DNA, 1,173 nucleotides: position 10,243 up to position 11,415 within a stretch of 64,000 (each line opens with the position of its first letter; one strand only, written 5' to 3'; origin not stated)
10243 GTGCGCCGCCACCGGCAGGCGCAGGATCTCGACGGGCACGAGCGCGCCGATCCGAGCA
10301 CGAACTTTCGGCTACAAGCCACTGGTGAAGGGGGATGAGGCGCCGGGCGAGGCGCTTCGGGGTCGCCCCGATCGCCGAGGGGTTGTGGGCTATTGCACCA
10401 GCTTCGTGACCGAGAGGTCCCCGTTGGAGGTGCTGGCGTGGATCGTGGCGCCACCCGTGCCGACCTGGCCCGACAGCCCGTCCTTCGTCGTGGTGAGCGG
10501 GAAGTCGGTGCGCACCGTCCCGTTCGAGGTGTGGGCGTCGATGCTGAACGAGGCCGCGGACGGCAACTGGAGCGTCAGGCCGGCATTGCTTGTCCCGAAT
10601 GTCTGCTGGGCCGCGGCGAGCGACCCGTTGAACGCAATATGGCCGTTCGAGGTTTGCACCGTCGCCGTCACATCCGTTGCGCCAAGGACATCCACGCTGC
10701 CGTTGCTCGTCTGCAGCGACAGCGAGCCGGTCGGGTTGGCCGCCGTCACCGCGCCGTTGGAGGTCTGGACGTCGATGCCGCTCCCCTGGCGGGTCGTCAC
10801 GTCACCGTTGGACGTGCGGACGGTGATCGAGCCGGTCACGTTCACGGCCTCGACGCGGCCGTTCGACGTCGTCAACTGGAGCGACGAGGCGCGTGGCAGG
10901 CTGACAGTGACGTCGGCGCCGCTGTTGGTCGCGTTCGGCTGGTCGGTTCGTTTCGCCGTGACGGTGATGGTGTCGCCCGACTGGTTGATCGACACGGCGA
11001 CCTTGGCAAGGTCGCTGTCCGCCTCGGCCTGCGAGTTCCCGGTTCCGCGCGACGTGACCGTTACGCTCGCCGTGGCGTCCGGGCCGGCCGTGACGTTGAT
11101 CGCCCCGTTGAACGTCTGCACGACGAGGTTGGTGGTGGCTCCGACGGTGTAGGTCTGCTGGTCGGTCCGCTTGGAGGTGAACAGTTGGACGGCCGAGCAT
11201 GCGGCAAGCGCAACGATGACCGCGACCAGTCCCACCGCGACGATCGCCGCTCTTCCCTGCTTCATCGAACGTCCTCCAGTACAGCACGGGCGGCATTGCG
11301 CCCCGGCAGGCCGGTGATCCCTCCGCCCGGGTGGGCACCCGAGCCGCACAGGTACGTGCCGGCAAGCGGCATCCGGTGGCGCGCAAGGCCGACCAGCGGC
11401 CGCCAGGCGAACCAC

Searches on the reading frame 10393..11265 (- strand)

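Call 78: search_protein_families(library=pfam, max_evalue=0.001, proteins=[window:10393-11265:-])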
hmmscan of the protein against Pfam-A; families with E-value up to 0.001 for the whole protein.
window:10393-11265:- (291 aa): 1 family
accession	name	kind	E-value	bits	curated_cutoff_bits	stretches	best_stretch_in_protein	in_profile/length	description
PF13349.12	DUF4097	-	1.1e-11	45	22.9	1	65-286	10-246/247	Toastrack DUF4097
